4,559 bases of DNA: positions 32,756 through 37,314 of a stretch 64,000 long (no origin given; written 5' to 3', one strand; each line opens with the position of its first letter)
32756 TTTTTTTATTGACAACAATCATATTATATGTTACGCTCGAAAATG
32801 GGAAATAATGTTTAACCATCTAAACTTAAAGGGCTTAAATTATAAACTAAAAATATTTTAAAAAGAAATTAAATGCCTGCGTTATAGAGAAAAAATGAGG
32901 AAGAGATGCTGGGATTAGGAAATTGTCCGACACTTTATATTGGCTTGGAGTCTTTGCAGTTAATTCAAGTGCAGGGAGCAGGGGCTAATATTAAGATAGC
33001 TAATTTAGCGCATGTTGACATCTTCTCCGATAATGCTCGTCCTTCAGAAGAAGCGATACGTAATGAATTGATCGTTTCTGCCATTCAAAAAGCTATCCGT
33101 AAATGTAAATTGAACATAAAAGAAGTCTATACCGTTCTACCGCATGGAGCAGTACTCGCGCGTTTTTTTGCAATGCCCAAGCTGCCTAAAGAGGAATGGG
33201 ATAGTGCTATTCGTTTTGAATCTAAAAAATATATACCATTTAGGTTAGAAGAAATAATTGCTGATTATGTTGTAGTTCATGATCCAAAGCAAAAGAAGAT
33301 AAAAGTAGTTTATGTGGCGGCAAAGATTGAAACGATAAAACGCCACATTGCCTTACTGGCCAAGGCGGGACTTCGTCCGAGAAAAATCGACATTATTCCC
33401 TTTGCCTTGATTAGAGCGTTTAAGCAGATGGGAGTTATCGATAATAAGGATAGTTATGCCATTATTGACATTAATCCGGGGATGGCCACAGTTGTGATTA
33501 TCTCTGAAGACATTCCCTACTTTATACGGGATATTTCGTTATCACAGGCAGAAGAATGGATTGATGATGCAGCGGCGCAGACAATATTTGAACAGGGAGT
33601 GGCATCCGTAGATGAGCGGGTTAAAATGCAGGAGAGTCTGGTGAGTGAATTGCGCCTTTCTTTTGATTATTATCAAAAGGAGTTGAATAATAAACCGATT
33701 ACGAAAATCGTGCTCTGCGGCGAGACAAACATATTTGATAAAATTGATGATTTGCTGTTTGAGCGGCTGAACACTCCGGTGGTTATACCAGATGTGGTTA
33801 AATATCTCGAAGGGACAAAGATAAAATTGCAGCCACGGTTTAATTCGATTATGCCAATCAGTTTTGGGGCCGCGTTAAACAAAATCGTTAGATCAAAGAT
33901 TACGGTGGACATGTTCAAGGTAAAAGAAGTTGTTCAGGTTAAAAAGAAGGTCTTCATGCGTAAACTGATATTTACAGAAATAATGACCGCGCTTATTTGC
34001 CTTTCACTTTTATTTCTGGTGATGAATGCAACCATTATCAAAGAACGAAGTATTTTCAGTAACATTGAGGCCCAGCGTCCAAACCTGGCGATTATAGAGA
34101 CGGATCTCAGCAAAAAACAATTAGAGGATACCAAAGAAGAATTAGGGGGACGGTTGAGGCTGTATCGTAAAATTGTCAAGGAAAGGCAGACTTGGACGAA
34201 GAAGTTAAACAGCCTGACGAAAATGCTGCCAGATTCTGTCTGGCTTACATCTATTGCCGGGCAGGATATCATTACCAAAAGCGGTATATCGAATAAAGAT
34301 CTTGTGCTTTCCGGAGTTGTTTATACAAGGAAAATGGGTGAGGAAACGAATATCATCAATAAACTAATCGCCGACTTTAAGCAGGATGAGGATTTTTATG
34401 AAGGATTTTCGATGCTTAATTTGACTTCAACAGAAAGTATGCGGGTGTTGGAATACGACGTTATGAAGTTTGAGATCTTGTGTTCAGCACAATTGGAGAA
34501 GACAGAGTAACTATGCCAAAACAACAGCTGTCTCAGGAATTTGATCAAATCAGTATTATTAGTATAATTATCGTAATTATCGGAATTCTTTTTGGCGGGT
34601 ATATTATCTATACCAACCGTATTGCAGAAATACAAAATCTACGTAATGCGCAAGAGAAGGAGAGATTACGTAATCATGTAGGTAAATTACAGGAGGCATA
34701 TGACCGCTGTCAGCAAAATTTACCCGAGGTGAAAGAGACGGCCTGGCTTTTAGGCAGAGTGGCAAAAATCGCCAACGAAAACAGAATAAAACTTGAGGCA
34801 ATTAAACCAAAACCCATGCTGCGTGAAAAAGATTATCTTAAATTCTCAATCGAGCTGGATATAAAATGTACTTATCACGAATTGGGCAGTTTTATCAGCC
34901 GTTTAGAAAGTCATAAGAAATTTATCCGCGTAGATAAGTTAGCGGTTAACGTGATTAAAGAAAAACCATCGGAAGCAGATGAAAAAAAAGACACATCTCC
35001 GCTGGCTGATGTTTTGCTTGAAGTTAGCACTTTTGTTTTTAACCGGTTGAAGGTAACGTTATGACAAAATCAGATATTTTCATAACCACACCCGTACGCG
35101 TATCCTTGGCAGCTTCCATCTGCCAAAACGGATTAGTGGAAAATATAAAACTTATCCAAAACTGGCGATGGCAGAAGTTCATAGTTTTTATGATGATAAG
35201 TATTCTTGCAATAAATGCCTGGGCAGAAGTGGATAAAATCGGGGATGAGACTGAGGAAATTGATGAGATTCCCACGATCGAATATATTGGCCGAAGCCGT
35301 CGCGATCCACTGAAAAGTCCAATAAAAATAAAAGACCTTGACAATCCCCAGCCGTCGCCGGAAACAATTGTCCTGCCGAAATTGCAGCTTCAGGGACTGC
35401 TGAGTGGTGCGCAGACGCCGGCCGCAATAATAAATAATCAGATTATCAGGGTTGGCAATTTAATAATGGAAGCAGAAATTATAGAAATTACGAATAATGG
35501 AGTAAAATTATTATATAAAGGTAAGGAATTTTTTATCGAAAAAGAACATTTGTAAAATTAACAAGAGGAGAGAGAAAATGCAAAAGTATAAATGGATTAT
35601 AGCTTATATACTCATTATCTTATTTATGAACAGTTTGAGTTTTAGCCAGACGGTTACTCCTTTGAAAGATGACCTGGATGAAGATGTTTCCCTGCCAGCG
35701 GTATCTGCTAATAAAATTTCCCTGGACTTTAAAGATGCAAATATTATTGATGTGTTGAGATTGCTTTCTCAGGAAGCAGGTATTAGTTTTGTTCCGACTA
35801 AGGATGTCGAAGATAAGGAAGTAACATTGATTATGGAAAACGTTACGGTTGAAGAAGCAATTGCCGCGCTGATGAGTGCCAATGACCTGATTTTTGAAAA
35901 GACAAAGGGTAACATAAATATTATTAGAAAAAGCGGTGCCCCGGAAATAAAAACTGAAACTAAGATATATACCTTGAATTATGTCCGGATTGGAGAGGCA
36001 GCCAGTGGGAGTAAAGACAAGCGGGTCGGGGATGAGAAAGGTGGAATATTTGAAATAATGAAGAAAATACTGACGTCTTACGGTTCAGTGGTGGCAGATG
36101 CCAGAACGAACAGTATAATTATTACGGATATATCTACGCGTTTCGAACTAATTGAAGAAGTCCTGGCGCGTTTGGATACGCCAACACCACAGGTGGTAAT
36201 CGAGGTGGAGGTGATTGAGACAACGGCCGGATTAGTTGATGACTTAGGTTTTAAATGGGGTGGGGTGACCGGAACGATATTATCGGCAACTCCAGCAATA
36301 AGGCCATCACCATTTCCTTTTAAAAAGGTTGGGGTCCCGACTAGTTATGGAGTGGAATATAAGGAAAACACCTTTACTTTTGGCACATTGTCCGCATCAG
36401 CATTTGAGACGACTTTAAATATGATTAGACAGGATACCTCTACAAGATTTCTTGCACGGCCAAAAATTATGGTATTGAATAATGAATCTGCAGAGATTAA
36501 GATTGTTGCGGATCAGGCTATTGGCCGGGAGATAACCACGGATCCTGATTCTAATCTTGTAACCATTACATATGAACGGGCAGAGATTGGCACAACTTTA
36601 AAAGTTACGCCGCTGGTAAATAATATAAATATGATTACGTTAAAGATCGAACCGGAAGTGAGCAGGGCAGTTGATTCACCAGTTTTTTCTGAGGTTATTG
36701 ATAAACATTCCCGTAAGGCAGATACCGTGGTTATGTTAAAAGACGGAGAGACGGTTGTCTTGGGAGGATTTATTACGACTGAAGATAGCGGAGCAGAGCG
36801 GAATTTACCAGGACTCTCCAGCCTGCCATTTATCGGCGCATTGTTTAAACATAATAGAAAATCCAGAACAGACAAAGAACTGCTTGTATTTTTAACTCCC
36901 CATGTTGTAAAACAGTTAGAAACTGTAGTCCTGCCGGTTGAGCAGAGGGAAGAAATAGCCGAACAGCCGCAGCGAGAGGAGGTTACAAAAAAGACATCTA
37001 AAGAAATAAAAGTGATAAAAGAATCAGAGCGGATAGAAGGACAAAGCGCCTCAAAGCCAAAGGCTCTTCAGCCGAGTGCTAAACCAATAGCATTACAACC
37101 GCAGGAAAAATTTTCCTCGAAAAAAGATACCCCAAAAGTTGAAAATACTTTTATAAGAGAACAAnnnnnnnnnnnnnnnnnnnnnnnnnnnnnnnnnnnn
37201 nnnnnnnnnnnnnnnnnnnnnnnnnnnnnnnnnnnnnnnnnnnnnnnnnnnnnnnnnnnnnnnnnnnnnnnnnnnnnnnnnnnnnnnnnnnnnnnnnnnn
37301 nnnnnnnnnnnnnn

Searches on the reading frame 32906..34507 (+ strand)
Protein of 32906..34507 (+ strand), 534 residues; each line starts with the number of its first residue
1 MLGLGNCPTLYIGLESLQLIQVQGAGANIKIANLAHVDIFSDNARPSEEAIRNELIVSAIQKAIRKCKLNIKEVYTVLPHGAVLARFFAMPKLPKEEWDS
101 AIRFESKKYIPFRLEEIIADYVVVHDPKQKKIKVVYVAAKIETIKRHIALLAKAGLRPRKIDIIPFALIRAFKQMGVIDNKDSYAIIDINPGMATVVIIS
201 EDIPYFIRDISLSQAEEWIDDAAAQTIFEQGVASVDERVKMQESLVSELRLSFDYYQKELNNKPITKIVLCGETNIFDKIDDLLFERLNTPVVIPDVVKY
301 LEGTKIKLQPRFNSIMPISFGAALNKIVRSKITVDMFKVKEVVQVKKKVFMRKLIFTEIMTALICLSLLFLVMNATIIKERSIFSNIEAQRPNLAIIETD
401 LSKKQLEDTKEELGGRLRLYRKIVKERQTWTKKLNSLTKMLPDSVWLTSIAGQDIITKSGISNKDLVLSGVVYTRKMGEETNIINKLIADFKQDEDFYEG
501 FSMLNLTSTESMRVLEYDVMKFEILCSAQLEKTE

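Call 39: search_protein_families(library=pfam, proteins=[window:32906-34507:+], max_evalue=0.00001)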
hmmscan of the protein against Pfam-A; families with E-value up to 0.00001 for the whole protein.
window:32906-34507:+ (534 aa): 1 family
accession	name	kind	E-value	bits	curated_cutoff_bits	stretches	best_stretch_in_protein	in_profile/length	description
PF11104.14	PilM_2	-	3.6e-24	85.8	27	1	12-209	4-207/340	Type IV pilus assembly protein PilM;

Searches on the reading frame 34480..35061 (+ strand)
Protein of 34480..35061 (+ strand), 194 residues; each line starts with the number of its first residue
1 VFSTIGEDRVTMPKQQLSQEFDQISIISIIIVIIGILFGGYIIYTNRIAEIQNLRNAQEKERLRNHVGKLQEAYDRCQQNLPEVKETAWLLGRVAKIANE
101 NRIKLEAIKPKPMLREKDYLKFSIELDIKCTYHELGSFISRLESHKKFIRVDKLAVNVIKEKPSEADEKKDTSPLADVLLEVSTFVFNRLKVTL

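Call 66: search_protein_families(library=pfam, proteins=[window:34480-35061:+], max_evalue=0.00001)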
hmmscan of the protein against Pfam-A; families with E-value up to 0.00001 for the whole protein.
window:34480-35061:+ (194 aa): 2 families
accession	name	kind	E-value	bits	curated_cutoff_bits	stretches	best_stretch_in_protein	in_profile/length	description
PF04350.18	PilO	-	1.4e-14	54.9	22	1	55-165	20-128/145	Pilus assembly protein, PilO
PF10741.14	T2SSM_b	-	1.9e-08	34.6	21.7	1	88-184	17-109/111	Type II secretion system (T2SS), protein M subtype b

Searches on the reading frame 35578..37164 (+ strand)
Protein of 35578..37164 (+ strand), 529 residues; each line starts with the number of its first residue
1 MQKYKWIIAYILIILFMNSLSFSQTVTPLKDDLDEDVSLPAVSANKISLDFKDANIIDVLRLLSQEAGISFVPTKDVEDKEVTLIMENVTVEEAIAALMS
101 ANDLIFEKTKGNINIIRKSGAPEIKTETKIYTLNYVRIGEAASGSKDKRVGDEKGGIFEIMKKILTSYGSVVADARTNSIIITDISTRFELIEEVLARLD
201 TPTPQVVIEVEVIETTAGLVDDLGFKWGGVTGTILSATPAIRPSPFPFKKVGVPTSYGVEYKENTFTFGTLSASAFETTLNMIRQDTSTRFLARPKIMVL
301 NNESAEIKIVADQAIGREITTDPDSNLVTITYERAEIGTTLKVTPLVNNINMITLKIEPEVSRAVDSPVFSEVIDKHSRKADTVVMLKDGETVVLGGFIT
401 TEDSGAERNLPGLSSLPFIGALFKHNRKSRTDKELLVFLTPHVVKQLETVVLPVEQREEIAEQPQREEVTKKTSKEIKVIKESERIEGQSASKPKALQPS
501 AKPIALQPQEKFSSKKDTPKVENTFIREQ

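Call 66: search_protein_families(library=pfam, proteins=[window:35578-37164:+], max_evalue=0.00001)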
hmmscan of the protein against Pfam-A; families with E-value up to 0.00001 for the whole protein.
window:35578-37164:+ (529 aa): 2 families
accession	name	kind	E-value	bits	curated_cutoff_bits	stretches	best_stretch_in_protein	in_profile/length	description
PF00263.26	Secretin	-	4.1e-40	137.6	27.5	1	284-445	3-169/169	Bacterial type II and III secretion system protein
PF03958.22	Secretin_N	-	1.5e-11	44.7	28.2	1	128-205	1-69/69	Bacterial type II/III secretion system short domain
